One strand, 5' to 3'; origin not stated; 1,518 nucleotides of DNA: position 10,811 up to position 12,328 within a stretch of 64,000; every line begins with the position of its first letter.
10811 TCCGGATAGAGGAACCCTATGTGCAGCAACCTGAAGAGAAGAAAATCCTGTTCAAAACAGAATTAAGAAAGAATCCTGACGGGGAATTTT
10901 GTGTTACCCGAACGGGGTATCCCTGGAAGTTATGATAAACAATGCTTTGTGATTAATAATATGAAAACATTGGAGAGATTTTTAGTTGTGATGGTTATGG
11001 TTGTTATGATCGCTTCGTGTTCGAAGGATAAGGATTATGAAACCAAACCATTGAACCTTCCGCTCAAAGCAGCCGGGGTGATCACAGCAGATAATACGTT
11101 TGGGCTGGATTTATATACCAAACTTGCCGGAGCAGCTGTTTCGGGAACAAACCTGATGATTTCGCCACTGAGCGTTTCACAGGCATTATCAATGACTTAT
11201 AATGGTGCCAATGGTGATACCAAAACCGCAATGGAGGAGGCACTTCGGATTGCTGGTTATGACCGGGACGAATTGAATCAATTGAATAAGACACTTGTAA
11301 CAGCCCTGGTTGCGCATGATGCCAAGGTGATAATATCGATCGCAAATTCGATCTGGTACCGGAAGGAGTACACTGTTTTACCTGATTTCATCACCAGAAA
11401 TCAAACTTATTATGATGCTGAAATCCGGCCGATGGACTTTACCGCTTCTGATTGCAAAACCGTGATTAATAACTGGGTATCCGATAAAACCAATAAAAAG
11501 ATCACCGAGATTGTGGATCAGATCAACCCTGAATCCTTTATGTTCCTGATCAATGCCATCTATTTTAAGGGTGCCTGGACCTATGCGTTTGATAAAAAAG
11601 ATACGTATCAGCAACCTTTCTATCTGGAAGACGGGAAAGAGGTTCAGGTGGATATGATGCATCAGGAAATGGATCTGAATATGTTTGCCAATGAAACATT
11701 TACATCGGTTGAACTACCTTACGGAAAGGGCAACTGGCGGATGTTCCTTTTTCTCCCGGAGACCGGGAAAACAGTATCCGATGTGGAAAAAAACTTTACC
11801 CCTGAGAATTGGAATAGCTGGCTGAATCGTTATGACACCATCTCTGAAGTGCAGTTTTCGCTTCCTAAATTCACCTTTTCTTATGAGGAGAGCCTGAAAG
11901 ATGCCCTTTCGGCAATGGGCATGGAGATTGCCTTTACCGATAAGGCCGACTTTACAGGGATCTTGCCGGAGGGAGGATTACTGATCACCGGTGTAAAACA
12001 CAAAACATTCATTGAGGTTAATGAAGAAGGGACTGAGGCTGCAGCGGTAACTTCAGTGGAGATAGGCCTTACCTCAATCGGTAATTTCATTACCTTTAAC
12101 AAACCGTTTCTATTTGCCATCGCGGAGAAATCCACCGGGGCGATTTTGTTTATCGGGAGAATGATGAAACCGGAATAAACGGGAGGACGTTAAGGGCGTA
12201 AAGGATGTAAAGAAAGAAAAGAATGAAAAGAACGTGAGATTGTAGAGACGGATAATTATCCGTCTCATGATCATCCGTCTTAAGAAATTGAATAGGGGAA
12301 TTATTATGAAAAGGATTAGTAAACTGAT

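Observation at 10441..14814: Five-gene lipoprotein island: two serpins bracketed by paralogous 8-Cys lipoproteins (candidate undescribed protease-control module)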

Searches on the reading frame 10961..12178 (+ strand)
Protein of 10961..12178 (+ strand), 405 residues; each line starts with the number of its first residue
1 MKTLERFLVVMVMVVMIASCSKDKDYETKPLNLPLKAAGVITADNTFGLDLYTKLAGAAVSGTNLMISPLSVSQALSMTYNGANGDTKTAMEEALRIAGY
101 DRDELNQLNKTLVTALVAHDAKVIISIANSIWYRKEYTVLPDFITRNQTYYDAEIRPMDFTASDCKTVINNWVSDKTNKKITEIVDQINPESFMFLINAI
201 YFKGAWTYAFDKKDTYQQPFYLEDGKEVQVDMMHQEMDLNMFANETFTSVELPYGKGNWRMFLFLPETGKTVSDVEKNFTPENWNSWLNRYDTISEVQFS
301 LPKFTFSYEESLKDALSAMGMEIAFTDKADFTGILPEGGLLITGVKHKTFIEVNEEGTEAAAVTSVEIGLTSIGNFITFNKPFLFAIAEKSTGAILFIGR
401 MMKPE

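Call 3: search_protein_families(library=pfam, proteins=[window:10961-12178:+], max_evalue=1)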
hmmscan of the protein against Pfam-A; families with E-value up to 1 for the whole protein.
window:10961-12178:+ (405 aa): 2 families
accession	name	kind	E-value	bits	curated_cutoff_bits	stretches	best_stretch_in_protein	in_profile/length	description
PF00079.25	Serpin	-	9.9e-114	380.8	27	1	43-404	2-370/370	Serpin (serine protease inhibitor)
PF19334.4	DUF5920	-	0.089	12.9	27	1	126-189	109-174/203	Domain of unknown function (DUF5920)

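Call 4: search_protein_families(library=ncbifam, proteins=[window:10961-12178:+], max_evalue=1)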
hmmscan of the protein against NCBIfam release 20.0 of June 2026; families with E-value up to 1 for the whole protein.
window:10961-12178:+ (405 aa): 1 family
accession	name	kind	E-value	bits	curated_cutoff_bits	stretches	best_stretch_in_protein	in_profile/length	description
TIGR03717.1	R_switched_YjbE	subfamily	0.095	12.4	134.8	1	4-76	66-139/176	YjbE family putative metal transport protein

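Call 44: find_homologous_proteins(query=window:10961-12178:+, max_evalue=1e-20)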
Query window:10961-12178:+ (405 aa): 7779 proteins with E <= 1e-20 among 8000 candidates; the best 120 are listed.
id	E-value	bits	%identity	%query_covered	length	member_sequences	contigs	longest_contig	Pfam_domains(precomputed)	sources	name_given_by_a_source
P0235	9.6e-269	909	100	100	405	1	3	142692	PF00079.26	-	-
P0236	3.3e-246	834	92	100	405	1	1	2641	PF00079.26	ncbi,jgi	ncbi:MAG: serpin family protein [Bacteroidales bacterium]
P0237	1.6e-243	826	90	100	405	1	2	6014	PF00079.26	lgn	-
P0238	8.3e-243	823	89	100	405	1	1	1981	PF00079.26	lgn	-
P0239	4.2e-242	821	89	100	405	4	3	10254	PF00079.26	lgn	-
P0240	3.1e-239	811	89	100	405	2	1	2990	PF00079.26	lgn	-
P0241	1.3e-225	767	85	98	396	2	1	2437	PF00079.26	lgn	-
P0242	1.7e-224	763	82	100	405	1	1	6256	PF00079.26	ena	-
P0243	1.2e-222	757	84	98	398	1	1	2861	PF00079.26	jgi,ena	-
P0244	3.2e-222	755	84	98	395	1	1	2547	PF00079.26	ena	-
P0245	1.1e-221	754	81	100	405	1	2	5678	PF00079.26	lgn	-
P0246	2.9e-218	742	82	97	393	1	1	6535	PF00079.26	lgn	-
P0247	3.2e-217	739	79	100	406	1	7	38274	PF00079.26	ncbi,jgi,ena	jgi:serpin B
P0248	3.5e-217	739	79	100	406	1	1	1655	PF00079.26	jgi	jgi:serpin B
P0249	4.9e-217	738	79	100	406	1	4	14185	PF00079.26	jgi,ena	jgi:serpin B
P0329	2.7e-139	483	55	98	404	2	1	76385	PF00079.26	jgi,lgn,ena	-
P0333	2.5e-136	473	54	98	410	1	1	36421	PF00079.26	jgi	jgi:serine protease inhibitor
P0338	1.9e-129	450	53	98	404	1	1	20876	PF00079.26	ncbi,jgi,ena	-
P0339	2.0e-129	450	52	99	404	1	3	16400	PF00079.26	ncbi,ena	-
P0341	1.0e-126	441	52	96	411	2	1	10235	PF00079.26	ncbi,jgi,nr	ncbi:MAG: serpin family protein [Bacteroidetes bacterium]|nr:MAG: serpin family protein [Bacteroidot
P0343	9.3e-125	435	49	100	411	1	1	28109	PF00079.26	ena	-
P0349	3.2e-123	430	53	100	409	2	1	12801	PF00079.26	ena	-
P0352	1.8e-122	427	51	100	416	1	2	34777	PF00079.26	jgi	-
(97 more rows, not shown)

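Call 45: find_encoding_contigs(protein=P0343, flank=6000, max_places=2)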
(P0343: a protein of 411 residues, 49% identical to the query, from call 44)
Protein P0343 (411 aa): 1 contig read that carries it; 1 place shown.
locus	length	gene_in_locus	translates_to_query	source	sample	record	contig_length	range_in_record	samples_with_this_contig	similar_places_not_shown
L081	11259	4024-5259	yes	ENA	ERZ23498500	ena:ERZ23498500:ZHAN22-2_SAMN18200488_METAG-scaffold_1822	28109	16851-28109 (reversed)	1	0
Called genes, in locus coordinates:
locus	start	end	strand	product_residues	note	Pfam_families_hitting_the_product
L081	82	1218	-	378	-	PF02899:Phage_int_SAM_1 (weak), PF13495:Phage_int_SAM_4, PF00589:Phage_integrase, PF22823:MrpR_C_cat (weak)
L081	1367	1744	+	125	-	-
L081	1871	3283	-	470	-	PF13568:OMP_b-brl_2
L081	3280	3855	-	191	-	PF04542:Sigma70_r2, PF08281:Sigma70_r4_2, PF04545:Sigma70_r4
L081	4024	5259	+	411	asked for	PF00079:Serpin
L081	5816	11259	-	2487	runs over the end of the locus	PF13573:SprB, PF00801:PKD (weak), PF18911:PKD_4, PF00801:PKD (weak), PF18911:PKD_4, PF18962:Por_Secre_tail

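Call 46: find_encoding_contigs(protein=P0352, flank=6000, max_places=2)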
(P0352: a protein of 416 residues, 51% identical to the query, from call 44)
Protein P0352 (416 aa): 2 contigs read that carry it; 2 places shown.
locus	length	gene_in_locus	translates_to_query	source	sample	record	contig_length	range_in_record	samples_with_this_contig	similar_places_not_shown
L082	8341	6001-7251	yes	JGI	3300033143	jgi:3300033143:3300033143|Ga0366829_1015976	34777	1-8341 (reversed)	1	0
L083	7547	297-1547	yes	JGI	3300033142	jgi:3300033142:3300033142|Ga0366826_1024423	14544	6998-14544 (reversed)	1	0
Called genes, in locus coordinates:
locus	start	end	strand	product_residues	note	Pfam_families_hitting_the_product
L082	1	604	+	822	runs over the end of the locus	PF17764:PriA_3primeBD, PF22590:Cas3-like_C_2 (faint), PF04851:ResIII, PF00270:DEAD, PF20720:nSTAND3 (faint), PF18319:Zn_ribbon_PriA, PF00271:Helicase_C, PF18074:PriA_C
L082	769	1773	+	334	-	PF00294:PfkB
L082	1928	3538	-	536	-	PF00474:SSF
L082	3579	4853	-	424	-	PF07221:GlcNAc_2-epim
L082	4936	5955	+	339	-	PF00294:PfkB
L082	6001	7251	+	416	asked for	PF00079:Serpin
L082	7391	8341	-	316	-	?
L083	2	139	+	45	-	?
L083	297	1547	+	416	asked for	PF00079:Serpin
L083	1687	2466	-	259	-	PF14493:HTH_40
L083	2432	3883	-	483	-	PF02689:Herpes_Helicase (faint), PF05970:PIF1, PF13245:AAA_19, PF13604:AAA_30, PF13401:AAA_22 (weak)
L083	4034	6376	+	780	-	PF13620:CarboxypepD_reg, PF13715:CarbopepD_reg_2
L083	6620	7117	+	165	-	PF06271:RDD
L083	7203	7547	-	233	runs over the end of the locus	PF00027:cNMP_binding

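Call 47: find_encoding_contigs(protein=P0333, flank=6000, max_places=2)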
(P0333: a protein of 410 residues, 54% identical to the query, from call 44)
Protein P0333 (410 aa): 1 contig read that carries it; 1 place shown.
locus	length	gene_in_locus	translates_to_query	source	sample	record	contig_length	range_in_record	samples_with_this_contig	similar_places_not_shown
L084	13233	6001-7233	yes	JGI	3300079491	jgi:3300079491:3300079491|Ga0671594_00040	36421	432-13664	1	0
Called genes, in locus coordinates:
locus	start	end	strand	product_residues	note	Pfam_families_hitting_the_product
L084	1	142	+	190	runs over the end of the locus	?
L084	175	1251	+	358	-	PF03462:PCRF, PF00472:RF-1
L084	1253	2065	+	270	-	PF00215:OMPdecase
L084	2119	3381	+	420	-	PF11013:DUF2851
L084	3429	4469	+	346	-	PF07885:Ion_trans_2, PF02254:TrkA_N, PF02080:TrkA_C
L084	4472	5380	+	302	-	PF01073:3Beta_HSD, PF01370:Epimerase, PF02719:Polysacc_synt_2, PF04321:RmlD_sub_bind, PF13460:NAD_binding_10, PF16363:GDP_Man_Dehyd, PF07993:NAD_binding_4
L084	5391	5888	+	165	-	-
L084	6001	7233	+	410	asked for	PF00079:Serpin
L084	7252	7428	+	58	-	-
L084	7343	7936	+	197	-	-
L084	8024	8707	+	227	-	-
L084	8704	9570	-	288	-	PF01261:AP_endonuc_2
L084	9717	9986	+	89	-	PF00312:Ribosomal_S15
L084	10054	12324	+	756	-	-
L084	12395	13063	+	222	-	PF01712:dNK, PF02223:Thymidylate_kin (faint)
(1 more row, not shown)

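Call 48: find_encoding_contigs(protein=P0329, flank=6000, max_places=2)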
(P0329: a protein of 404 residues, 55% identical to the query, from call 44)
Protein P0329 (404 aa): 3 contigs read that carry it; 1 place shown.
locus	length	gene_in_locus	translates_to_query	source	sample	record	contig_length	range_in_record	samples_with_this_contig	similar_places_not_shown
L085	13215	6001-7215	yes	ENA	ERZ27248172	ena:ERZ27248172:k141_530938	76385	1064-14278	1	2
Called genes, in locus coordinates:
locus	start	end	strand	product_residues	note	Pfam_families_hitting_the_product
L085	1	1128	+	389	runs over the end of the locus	PF00586:AIRS, PF02769:AIRS_C (weak)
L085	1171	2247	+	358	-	PF03462:PCRF, PF00472:RF-1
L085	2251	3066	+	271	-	PF00215:OMPdecase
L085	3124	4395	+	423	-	PF11013:DUF2851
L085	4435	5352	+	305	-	PF01073:3Beta_HSD, PF01370:Epimerase, PF02719:Polysacc_synt_2, PF04321:RmlD_sub_bind, PF16363:GDP_Man_Dehyd, PF07993:NAD_binding_4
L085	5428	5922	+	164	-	-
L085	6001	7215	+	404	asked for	PF00079:Serpin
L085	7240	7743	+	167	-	-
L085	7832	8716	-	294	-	PF01261:AP_endonuc_2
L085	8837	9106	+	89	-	PF00312:Ribosomal_S15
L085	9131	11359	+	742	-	PF01138:RNase_PH, PF03725:RNase_PH_C, PF03726:PNPase, PF01138:RNase_PH, PF00013:KH_1, PF00575:S1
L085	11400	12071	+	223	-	PF01712:dNK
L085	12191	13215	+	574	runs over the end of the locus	PF13424:TPR_12 (faint), PF13431:TPR_17 (faint), PF13432:TPR_16 (faint), PF00515:TPR_1 (faint), PF07719:TPR_2 (faint), PF13181:TPR_8 (faint)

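Call 49: find_encoding_contigs(protein=P0338, flank=6000, max_places=1)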
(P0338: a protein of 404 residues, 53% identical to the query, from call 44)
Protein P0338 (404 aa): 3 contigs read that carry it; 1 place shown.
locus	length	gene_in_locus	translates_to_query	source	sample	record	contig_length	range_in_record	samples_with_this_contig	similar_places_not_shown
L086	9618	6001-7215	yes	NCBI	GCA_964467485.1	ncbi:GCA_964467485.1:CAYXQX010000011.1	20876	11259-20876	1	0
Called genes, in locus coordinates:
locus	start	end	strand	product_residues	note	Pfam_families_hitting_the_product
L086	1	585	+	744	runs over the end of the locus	PF14559:TPR_19 (faint), PF07676:PD40 (weak), PF13620:CarboxypepD_reg, PF00691:OmpA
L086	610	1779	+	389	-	PF00586:AIRS, PF02769:AIRS_C (faint)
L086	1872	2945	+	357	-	PF03462:PCRF, PF00472:RF-1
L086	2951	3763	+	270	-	PF00215:OMPdecase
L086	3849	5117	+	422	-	PF11013:DUF2851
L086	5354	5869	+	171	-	PF02254:TrkA_N, PF02080:TrkA_C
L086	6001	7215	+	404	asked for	PF00079:Serpin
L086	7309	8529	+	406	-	PF00079:Serpin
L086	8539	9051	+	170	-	-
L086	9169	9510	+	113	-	-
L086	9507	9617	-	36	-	?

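Call 50: find_encoding_contigs(protein=P0339, flank=6000, max_places=1)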
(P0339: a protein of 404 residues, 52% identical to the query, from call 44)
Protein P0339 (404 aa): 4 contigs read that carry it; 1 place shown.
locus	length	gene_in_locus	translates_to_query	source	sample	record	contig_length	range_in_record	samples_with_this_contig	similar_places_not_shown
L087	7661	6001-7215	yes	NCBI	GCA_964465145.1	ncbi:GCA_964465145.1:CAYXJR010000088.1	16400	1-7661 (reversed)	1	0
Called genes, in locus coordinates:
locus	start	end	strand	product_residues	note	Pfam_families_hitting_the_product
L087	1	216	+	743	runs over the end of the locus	PF07719:TPR_2 (faint), PF07676:PD40 (weak), PF13620:CarboxypepD_reg, PF13715:CarbopepD_reg_2 (weak), PF00691:OmpA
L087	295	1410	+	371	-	PF00586:AIRS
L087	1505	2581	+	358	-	PF03462:PCRF, PF00472:RF-1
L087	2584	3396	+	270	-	PF00215:OMPdecase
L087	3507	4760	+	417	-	PF11013:DUF2851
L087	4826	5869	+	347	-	PF07885:Ion_trans_2, PF02254:TrkA_N, PF02080:TrkA_C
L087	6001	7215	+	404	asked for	PF00079:Serpin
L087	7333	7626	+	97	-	PF00079:Serpin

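Call 51: find_encoding_contigs(protein=P0349, flank=6000, max_places=1)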
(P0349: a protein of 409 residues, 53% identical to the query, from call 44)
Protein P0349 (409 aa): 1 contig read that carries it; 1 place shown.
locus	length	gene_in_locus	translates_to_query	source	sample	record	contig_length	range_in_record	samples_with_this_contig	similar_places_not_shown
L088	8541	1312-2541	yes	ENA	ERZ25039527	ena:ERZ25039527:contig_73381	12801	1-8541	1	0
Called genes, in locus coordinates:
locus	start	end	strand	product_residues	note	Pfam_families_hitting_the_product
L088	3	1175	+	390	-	?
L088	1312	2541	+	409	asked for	PF00079:Serpin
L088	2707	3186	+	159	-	-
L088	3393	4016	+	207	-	-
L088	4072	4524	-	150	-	PF07858:LEH, PF07366:SnoaL (weak), PF12680:SnoaL_2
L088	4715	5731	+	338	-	PF00296:Bac_luciferase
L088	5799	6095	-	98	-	PF01594:AI-2E_transport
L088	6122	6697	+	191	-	-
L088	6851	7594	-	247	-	PF00392:GntR, PF07729:FCD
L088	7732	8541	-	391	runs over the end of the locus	PF12679:ABC2_membrane_2, PF12698:ABC2_membrane_3, PF12730:ABC2_membrane_4, PF01061:ABC2_membrane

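Call 52: find_encoding_contigs(protein=P0341, flank=6000, max_places=1)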
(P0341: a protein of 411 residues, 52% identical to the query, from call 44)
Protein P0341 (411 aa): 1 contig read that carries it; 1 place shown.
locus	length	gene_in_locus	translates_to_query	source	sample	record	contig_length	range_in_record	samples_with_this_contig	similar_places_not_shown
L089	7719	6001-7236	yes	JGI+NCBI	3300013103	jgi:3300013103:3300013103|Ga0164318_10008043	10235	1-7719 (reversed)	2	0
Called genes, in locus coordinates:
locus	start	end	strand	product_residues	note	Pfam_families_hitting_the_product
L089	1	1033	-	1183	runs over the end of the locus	?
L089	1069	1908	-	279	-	PF06325:PrmA, PF05175:MTS, PF02475:TRM5-TYW2_MTfase, PF13649:Methyltransf_25 (weak), PF13847:Methyltransf_31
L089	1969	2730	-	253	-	PF00121:TIM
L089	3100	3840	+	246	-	PF06966:DUF1295, PF04191:PEMT, PF04140:ICMT (weak)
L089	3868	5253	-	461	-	PF13568:OMP_b-brl_2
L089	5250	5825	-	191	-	PF04542:Sigma70_r2, PF08281:Sigma70_r4_2, PF04545:Sigma70_r4 (weak)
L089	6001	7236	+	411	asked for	PF00079:Serpin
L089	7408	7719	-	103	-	?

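Call 54: search_solved_structures(query=window:10961-12178:+, max_evalue=1e-30, show_alignments=1)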
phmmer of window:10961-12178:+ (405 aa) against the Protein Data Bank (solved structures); distinct sequences matched with E-value up to 1e-30: 170 (the best 60 are shown).
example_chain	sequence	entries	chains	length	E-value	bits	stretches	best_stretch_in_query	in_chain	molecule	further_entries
5ncs_A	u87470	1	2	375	9.7e-83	281.5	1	41-401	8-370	Serpin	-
5ncu_A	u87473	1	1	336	4.3e-73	249.7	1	41-368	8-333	Serpin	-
5nct_A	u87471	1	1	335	5.6e-73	249.3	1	41-368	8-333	Serpin-type proteinase inhibitor, miropin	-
5ncw_A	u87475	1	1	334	5.9e-73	249.3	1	41-368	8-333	Serpin-type proteinase inhibitor, miropin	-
5cdx_A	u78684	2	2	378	4.3e-60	206.9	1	42-404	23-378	Conserpin | Conserpin in the latent state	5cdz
5ce0_A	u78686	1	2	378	1.5e-59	205.1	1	42-404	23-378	Native conserpin with Z-variant (E342K)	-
6ee5_A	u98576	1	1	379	2.2e-59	204.6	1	42-404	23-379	Conserpin-AATRCL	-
8gxv_A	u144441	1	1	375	2.5e-53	184.6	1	47-404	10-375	Proteinase inhibitor I4 serpin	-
2pef_A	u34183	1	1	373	3.4e-53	184.2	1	62-402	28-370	Serine protease inhibitor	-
2vh4_A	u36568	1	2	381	4.2e-53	183.9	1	62-402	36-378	TENGPIN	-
2pee_A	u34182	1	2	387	5.3e-53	183.6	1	62-402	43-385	Serine protease inhibitor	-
2dut_A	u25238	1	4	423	1.7e-52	181.9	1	36-404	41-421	Heterochromatin-associated protein MENT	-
9j88_B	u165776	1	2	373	2.5e-51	178.1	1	63-401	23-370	Serine proteinase inhibitor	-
3kcg_I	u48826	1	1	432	2.7e-51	178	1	42-404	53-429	Antithrombin-III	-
2hij_I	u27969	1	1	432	3.1e-51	177.8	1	42-404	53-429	Antithrombin-III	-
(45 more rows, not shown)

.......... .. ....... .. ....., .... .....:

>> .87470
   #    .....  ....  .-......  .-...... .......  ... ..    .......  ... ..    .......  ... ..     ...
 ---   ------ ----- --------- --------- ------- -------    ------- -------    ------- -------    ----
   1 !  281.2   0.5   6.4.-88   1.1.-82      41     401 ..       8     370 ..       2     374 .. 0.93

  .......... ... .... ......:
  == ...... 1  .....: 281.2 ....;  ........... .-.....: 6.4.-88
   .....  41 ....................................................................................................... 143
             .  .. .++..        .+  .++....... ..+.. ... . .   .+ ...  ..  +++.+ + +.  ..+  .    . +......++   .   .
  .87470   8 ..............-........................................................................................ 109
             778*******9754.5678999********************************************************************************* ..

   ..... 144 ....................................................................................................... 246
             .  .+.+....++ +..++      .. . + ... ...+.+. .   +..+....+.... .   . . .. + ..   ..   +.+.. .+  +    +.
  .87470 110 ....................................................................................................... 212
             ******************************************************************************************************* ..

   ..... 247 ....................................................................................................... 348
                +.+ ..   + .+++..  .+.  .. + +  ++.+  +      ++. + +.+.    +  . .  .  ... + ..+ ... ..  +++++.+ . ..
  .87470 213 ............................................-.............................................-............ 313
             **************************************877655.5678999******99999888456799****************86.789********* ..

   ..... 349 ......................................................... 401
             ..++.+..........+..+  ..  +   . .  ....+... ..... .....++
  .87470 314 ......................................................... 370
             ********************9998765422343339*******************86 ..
